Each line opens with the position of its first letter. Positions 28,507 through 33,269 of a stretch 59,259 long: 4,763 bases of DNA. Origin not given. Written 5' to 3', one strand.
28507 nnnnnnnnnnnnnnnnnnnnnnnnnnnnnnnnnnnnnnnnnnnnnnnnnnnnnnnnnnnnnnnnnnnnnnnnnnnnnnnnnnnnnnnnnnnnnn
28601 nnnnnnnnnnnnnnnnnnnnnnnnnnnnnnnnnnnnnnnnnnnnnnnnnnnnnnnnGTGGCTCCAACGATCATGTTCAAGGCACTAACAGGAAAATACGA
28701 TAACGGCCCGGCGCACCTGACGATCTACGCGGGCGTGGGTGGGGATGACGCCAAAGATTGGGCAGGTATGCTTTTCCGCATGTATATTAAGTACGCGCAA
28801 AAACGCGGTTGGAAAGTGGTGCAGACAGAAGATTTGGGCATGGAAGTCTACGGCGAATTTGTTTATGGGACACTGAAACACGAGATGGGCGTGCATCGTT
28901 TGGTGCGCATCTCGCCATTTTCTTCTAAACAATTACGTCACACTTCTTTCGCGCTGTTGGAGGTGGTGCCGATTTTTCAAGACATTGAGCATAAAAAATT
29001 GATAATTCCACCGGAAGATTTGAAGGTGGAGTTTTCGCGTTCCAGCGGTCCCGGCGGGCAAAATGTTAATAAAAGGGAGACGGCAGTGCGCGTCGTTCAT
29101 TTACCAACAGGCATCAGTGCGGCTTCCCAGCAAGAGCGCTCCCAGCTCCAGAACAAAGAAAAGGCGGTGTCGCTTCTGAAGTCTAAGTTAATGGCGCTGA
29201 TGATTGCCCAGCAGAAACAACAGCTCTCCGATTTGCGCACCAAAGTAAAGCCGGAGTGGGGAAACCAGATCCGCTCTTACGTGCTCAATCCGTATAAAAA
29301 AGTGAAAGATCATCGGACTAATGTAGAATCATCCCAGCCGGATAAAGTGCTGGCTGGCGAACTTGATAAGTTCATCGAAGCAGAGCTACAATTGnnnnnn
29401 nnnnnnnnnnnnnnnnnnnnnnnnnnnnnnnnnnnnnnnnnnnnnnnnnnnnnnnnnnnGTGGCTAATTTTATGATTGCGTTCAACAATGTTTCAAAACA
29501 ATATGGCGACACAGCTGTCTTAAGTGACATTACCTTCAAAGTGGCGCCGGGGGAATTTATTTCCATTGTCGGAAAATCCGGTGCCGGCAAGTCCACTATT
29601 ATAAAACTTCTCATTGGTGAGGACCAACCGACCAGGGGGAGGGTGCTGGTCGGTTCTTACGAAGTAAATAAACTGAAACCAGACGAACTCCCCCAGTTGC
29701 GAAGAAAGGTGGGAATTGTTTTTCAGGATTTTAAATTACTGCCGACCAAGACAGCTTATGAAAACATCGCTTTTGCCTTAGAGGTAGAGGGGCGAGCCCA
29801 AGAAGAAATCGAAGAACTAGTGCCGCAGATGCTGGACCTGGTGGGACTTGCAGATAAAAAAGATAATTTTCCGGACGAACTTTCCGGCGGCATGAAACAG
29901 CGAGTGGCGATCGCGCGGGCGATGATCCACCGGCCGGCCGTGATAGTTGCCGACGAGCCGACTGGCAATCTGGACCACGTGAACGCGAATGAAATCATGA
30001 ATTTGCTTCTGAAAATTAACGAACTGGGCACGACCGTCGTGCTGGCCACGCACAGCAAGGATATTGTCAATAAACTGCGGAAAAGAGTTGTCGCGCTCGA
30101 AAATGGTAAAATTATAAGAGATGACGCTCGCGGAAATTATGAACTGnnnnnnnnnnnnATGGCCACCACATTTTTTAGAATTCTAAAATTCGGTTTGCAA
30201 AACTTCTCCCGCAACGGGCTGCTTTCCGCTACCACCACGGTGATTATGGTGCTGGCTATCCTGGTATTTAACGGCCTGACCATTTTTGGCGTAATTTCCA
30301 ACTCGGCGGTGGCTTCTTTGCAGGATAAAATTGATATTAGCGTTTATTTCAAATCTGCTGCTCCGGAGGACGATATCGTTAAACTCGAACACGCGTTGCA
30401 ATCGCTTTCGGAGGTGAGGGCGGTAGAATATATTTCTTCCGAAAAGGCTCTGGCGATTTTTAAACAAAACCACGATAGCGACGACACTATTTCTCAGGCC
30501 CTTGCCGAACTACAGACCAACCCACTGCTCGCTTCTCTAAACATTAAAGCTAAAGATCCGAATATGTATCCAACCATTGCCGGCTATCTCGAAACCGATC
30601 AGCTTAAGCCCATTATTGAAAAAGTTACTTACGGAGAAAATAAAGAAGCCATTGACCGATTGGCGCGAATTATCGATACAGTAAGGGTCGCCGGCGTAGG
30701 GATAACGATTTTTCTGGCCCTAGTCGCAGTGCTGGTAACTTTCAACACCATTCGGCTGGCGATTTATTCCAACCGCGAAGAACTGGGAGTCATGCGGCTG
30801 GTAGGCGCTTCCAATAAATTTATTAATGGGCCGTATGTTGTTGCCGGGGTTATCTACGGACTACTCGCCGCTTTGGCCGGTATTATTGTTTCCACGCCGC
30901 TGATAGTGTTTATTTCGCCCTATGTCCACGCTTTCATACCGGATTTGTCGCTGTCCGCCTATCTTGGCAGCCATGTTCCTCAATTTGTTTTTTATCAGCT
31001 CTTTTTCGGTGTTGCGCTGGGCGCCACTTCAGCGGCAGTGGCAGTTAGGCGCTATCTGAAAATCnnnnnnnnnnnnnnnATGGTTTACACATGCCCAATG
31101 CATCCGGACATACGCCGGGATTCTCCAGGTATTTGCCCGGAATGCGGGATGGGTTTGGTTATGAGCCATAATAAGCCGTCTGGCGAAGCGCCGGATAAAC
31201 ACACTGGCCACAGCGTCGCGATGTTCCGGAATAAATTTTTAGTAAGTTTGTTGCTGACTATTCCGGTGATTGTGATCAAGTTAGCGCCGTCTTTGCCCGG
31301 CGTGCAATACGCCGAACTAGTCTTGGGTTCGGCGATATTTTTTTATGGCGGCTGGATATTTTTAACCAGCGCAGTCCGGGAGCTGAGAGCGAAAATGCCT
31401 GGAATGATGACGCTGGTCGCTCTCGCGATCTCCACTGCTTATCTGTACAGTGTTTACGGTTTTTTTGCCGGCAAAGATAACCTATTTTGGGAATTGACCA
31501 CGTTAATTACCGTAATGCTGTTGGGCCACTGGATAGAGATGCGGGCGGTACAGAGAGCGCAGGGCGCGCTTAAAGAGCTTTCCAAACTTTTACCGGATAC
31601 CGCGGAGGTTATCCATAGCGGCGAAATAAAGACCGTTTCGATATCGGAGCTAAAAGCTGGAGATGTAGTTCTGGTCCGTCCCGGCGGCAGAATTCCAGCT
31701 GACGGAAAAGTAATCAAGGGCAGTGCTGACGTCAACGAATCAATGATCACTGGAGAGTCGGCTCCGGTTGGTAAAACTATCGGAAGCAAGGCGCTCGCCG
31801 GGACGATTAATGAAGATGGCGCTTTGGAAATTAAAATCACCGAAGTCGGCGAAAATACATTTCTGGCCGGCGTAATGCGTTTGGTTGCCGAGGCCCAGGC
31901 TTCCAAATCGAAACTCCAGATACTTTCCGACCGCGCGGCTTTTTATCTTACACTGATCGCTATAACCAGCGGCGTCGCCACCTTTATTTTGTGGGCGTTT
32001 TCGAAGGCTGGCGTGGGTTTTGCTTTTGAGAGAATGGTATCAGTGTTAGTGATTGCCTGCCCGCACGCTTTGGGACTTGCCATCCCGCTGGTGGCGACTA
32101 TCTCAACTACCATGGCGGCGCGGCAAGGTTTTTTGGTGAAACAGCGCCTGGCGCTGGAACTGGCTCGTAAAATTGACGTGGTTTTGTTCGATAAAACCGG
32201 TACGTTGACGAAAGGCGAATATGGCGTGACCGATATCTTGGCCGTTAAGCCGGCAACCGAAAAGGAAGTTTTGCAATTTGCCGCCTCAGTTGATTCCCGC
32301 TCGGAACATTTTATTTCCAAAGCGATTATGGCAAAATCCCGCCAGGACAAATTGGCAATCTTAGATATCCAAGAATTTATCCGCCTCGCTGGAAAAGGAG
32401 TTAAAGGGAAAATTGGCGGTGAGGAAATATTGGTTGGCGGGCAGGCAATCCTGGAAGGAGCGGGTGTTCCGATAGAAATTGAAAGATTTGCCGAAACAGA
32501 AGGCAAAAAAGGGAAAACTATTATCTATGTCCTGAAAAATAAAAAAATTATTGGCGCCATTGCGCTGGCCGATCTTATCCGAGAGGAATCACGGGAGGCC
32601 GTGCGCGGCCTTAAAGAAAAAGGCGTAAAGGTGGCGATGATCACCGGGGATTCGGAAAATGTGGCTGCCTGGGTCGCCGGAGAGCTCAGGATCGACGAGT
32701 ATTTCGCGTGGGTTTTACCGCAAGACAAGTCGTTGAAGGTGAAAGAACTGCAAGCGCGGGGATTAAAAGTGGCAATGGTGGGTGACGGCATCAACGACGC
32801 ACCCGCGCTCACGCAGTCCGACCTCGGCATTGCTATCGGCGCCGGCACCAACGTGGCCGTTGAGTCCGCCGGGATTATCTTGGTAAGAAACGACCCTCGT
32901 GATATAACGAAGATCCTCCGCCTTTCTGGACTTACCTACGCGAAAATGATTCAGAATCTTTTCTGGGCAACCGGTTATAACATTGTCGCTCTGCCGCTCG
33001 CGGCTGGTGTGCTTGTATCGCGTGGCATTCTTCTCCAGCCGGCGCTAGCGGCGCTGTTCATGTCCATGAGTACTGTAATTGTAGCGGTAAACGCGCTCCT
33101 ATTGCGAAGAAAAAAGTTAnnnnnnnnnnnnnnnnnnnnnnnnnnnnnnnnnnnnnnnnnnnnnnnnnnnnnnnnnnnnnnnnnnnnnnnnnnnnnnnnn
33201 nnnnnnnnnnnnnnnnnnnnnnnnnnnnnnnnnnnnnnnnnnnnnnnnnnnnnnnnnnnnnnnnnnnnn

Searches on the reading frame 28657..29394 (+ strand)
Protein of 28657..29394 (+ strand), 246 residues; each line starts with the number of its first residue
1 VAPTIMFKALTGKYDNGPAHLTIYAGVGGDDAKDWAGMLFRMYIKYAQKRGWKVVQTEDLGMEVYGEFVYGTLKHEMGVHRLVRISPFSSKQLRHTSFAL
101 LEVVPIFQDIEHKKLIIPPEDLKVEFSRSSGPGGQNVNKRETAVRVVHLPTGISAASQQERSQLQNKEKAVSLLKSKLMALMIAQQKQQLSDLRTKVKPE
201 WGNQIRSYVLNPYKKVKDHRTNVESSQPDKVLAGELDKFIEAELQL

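Call 49: search_protein_families(library=pfam, proteins=[window:28657-29394:+], max_evalue=0.001)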
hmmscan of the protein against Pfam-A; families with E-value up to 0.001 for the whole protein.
window:28657-29394:+ (246 aa): 2 families
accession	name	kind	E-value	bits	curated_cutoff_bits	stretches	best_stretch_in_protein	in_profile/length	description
PF00472.26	RF-1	-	4.6e-36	123.7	35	1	115-220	5-116/116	RF-1 domain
PF03462.23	PCRF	-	8.9e-29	101.1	24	1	10-99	91-192/194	PCRF domain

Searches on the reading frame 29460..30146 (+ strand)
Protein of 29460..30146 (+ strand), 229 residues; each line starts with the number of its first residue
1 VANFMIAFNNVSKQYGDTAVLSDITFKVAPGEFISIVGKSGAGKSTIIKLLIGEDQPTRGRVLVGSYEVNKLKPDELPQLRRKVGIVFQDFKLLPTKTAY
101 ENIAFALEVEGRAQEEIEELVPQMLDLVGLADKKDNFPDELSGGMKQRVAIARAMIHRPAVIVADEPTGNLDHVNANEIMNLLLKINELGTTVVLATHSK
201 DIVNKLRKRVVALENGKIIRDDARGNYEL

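Call 50: search_protein_families(library=pfam, proteins=[window:29460-30146:+], max_evalue=0.001)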
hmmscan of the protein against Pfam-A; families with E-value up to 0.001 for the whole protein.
window:29460-30146:+ (229 aa): 5 families
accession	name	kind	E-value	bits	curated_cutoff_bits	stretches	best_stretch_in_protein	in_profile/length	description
PF00005.33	ABC_tran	-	2.6e-36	125.7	25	1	21-168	1-136/137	ABC transporter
PF13304.12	AAA_21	-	2.9e-07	31.3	27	0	139-199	236-299/304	AAA domain, putative AbiEii toxin, Type IV TA system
PF02463.25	SMC_N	-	8.2e-06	25.8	40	1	32-209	25-208/220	RecF/RecN/SMC N terminal domain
PF13401.12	AAA_22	-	4.2e-05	24.3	27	1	32-128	6-79/130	AAA domain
PF03193.22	RsgA_GTPase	-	0.00028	21.2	30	0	24-56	100-131/174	RsgA GTPase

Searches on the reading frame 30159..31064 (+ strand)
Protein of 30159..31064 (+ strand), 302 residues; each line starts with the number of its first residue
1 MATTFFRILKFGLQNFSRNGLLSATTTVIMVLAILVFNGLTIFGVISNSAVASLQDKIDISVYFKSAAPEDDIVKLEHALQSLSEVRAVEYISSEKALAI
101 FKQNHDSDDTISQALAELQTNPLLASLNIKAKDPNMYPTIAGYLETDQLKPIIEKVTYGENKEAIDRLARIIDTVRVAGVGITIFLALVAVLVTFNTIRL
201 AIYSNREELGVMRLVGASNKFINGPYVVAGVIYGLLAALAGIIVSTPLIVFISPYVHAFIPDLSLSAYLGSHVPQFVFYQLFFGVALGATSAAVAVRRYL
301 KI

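Call 50: search_protein_families(library=pfam, proteins=[window:30159-31064:+], max_evalue=0.001)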
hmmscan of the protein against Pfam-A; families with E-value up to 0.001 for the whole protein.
window:30159-31064:+ (302 aa): 2 families
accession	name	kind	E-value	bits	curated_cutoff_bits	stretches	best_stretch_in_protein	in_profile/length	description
PF18075.7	FtsX_ECD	-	3e-16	60.2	23.5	1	59-146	2-89/96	FtsX extracellular domain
PF02687.27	FtsX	-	9.4e-14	51.9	25.5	1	182-302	3-118/120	FtsX-like permease C-terminal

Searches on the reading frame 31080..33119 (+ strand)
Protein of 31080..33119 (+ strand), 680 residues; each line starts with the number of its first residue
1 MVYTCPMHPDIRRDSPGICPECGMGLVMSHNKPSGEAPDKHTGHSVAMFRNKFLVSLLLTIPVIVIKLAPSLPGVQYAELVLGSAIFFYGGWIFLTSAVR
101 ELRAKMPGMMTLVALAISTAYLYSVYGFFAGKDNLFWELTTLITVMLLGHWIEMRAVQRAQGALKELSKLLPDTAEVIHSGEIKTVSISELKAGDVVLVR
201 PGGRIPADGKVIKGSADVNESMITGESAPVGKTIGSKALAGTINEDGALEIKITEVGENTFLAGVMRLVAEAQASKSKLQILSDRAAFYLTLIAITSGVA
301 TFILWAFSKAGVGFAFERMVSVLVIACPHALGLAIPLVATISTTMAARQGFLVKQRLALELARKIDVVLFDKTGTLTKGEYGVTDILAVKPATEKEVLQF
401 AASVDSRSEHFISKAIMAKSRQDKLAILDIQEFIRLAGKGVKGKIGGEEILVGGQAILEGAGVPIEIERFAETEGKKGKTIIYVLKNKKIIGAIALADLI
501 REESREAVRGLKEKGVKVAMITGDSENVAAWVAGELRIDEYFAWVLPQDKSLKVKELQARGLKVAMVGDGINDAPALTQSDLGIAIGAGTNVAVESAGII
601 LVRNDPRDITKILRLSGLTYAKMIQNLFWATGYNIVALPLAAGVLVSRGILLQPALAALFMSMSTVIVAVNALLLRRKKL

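Call 50: search_protein_families(library=pfam, proteins=[window:31080-33119:+], max_evalue=0.001)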
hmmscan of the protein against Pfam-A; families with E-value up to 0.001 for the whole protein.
window:31080-33119:+ (680 aa): 5 families
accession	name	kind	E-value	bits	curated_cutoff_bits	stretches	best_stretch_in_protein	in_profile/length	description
PF00122.25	E1-E2_ATPase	-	8.9e-52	175.7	28.1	1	169-349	1-181/181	E1-E2 ATPase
PF00702.32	Hydrolase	-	7.3e-32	111.8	26.4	1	365-579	1-189/191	haloacid dehalogenase-like hydrolase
PF19335.5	HMBD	-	2.8e-12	46.8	23.6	1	2-27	1-26/28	Heavy metal binding domain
PF08282.18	Hydrolase_3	-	3.8e-05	24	20.9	0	555-605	197-247/255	haloacid dehalogenase-like hydrolase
PF12710.13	HAD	-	0.00034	21.5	27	0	493-577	79-188/189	haloacid dehalogenase-like hydrolase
